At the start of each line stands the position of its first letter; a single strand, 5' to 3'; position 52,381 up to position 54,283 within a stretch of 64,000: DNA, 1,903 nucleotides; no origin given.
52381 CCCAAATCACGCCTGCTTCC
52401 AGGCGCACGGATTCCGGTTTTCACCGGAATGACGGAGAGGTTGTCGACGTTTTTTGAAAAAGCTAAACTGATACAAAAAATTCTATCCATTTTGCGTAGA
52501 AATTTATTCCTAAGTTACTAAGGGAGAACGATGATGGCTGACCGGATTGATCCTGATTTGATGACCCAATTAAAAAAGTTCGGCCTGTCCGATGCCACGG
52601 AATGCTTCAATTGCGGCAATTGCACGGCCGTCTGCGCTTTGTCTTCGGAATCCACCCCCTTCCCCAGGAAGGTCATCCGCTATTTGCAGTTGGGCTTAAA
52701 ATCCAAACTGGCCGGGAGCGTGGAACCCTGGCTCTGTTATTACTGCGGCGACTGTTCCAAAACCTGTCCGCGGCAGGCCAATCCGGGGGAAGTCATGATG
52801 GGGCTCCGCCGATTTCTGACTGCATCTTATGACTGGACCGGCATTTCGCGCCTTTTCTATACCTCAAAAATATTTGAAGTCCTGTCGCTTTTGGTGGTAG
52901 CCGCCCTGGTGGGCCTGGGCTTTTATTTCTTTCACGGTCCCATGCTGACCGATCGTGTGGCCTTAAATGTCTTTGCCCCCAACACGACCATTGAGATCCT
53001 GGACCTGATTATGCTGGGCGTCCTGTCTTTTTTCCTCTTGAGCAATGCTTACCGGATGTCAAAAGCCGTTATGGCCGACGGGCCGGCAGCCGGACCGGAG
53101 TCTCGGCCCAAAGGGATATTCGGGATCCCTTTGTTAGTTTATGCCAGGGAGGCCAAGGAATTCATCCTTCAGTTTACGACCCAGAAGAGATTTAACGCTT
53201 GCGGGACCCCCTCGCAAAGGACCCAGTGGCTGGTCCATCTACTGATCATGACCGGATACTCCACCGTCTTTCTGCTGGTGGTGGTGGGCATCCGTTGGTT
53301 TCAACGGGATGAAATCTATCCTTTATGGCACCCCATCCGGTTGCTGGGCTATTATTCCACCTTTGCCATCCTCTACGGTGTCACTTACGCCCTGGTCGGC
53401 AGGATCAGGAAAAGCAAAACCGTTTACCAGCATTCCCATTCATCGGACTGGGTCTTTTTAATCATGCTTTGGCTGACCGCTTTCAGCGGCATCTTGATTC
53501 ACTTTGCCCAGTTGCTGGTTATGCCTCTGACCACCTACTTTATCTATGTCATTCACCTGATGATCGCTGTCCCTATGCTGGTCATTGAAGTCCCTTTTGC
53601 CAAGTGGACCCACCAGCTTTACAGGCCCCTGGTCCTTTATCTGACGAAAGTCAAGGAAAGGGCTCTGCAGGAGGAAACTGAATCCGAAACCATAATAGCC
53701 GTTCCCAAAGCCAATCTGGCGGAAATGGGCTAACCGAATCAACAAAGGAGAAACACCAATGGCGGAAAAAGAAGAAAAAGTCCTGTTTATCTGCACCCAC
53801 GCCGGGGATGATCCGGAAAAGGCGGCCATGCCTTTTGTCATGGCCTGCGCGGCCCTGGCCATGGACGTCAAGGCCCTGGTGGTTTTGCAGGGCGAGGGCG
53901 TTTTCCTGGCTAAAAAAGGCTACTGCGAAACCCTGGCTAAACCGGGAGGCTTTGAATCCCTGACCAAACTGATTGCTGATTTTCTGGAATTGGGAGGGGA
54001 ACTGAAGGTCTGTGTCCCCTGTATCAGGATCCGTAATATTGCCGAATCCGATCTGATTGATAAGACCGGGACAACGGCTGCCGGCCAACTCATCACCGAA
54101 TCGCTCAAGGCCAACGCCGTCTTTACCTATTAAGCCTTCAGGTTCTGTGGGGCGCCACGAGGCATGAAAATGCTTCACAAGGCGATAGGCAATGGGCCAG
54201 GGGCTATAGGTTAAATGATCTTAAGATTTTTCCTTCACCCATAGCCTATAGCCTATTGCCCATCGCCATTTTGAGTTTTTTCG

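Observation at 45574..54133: Sigma-54-controlled TusA / MvhD-like / HdrA / HdrA / wHTH / QmoC-like / DsrE-like cluster: candidate membrane-anchored, sulfur-relay-coupled Hdr/Qmo-type redox module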

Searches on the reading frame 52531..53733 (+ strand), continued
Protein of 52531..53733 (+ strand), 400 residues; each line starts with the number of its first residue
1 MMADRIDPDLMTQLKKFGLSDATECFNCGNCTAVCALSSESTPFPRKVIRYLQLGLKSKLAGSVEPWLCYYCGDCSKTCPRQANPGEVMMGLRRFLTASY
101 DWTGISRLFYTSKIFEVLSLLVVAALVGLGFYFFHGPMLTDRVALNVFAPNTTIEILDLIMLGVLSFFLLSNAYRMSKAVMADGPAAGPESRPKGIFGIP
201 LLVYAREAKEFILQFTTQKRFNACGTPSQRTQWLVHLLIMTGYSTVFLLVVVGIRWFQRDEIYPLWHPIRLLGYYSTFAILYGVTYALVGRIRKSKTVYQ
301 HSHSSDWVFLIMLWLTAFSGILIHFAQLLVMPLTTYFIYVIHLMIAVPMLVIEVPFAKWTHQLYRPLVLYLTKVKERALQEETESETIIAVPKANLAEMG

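Call 98: find_related_loci(query=L081:3180-5066:+, collection=metagenome_contigs, flank=10000)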
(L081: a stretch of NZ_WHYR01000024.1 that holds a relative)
Query L081:3180-5066:+ (628 aa) in metagenome_contigs; peptide patterns used: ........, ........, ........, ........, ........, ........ (x = any residue, [..] = any of these).
600 stretches matched a pattern (row limit reached: there are more); 506 encode a relative of the query (tblastn E <= 1e-3); the best 80 are kept; 80 distinct loci.
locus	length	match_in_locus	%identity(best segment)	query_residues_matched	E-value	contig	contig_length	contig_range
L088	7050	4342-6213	78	1-626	0e+0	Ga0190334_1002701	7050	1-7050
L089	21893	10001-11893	77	1-627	0e+0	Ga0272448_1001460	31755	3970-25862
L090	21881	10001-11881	75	1-626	0e+0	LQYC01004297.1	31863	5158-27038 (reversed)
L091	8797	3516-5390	76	1-626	0e+0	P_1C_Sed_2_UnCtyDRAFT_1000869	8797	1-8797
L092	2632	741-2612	75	1-626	0e+0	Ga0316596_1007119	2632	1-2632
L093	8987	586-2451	77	1-626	0e+0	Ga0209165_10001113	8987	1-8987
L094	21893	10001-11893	76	1-627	0e+0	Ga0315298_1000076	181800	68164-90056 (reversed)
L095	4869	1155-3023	78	1-627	0e+0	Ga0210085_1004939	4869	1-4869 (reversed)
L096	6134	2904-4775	75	1-626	0e+0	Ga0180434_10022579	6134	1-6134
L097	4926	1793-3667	74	1-628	0e+0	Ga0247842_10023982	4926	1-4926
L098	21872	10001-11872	75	1-626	0e+0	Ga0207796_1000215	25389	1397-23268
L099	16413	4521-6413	76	1-627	0e+0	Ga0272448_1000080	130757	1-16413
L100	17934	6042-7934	75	1-627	0e+0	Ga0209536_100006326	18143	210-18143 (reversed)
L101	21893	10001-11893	75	1-627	0e+0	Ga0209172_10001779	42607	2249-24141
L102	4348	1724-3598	74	4-626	0e+0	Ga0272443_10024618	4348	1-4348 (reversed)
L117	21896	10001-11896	74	1-628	0e+0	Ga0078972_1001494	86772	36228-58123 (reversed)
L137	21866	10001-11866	75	1-623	0e+0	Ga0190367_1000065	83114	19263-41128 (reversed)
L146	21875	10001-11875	72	1-623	0e+0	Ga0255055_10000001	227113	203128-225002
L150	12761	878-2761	73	1-626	0e+0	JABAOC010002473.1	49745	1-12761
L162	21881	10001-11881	72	1-626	0e+0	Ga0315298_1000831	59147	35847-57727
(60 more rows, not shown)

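Call 101: search_protein_families(library=ncbifam, proteins=[L089:16790-17896:+, L094:16620-17774:+, L150:7633-8901:+, L162:15547-16680:+, L117:16532-17626:+, L098:17653-18831:+, L137:15415-16560:+, L146:14868-16052:+, L087:10001-11173:+], max_evalue=1e-30)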
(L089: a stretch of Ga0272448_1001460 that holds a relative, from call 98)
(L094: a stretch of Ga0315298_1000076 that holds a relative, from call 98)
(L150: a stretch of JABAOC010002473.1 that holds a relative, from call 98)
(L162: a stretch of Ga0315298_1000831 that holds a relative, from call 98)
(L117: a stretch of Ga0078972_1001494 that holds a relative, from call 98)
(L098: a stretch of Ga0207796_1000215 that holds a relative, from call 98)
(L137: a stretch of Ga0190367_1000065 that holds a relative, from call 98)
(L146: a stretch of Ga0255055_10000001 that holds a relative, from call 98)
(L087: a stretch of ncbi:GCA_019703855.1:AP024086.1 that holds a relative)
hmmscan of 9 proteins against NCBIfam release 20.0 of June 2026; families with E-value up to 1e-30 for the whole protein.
L089:16790-17896:+ (368 aa): 1 family
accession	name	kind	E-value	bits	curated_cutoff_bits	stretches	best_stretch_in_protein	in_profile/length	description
NF038018.1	qmoC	equivalog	1.4e-118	396.4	300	1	9-363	1-359/360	quinone-interacting membrane-bound oxidoreductase complex subunit QmoC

L094:16620-17774:+ (384 aa): 1 family
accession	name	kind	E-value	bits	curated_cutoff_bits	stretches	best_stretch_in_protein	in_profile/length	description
NF038018.1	qmoC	equivalog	1.4e-120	403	300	1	14-361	1-359/360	quinone-interacting membrane-bound oxidoreductase complex subunit QmoC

L150:7633-8901:+ (422 aa): 1 family
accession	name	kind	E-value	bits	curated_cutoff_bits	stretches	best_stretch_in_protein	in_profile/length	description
NF038018.1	qmoC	equivalog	5.4e-120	401.1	300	1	12-385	1-360/360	quinone-interacting membrane-bound oxidoreductase complex subunit QmoC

L162:15547-16680:+ (377 aa): 1 family
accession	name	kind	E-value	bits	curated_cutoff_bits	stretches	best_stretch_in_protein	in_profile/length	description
NF038018.1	qmoC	equivalog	3.6e-120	401.7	300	1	10-369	2-360/360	quinone-interacting membrane-bound oxidoreductase complex subunit QmoC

L117:16532-17626:+ (364 aa): 1 family
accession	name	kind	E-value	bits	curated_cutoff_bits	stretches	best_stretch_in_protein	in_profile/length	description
NF038018.1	qmoC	equivalog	9.4e-119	397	300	1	9-356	1-359/360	quinone-interacting membrane-bound oxidoreductase complex subunit QmoC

L098:17653-18831:+ (392 aa): 1 family
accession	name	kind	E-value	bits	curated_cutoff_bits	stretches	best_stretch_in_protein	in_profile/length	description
NF038018.1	qmoC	equivalog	2.5e-66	224.6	300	1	8-368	4-358/360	quinone-interacting membrane-bound oxidoreductase complex subunit QmoC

L137:15415-16560:+ (381 aa): 1 family
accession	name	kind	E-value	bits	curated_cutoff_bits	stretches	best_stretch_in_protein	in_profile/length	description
NF038018.1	qmoC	equivalog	4.5e-59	200.7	300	1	6-368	2-357/360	quinone-interacting membrane-bound oxidoreductase complex subunit QmoC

L146:14868-16052:+ (394 aa): 1 family
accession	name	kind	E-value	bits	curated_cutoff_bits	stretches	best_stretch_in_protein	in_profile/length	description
NF038018.1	qmoC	equivalog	5.3e-76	256.4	300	1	28-379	1-358/360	quinone-interacting membrane-bound oxidoreductase complex subunit QmoC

L087:10001-11173:+ (390 aa): 1 family
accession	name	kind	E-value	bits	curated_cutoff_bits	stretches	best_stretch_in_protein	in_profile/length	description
NF038018.1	qmoC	equivalog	9.4e-57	193.1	300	1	12-379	8-358/360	quinone-interacting membrane-bound oxidoreductase complex subunit QmoC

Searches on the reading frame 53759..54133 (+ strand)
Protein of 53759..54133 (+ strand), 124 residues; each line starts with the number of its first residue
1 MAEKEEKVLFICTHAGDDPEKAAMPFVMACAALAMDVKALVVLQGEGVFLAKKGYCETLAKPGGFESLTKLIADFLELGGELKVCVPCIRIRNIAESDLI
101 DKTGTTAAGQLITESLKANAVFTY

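Call 3: search_protein_families(library=pfam, proteins=[window:53759-54133:+], max_evalue=0.01)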
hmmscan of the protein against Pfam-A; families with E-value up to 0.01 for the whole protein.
window:53759-54133:+ (124 aa): 2 families
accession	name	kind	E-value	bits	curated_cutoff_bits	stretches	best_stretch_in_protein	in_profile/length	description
PF02635.20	DsrE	-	8.5e-15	55.4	22.7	1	7-123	2-115/116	DsrE/DsrF-like family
PF13686.11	DrsE_2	-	0.0038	17.6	25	0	7-41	4-36/156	DsrE/DsrF/DrsH-like family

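Call 9: search_protein_families(library=ncbifam, proteins=[window:53759-54133:+], max_evalue=0.01)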
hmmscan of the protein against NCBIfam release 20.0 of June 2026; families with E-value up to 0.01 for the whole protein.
window:53759-54133:+ (124 aa): 0 families

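Call 57: search_solved_structures(query=window:53759-54133:+, max_evalue=1, show_alignments=2)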
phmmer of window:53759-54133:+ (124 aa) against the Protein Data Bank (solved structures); distinct sequences matched with E-value up to 1: 2.
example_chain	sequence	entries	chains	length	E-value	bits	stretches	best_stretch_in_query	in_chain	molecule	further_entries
3mc3_A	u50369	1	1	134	5e-05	26.6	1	3-120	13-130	DsrE/DsrF-like family protein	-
1pn3_A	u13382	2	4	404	0.7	13.3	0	85-116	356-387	GLYCOSYLTRANSFERASE GTFA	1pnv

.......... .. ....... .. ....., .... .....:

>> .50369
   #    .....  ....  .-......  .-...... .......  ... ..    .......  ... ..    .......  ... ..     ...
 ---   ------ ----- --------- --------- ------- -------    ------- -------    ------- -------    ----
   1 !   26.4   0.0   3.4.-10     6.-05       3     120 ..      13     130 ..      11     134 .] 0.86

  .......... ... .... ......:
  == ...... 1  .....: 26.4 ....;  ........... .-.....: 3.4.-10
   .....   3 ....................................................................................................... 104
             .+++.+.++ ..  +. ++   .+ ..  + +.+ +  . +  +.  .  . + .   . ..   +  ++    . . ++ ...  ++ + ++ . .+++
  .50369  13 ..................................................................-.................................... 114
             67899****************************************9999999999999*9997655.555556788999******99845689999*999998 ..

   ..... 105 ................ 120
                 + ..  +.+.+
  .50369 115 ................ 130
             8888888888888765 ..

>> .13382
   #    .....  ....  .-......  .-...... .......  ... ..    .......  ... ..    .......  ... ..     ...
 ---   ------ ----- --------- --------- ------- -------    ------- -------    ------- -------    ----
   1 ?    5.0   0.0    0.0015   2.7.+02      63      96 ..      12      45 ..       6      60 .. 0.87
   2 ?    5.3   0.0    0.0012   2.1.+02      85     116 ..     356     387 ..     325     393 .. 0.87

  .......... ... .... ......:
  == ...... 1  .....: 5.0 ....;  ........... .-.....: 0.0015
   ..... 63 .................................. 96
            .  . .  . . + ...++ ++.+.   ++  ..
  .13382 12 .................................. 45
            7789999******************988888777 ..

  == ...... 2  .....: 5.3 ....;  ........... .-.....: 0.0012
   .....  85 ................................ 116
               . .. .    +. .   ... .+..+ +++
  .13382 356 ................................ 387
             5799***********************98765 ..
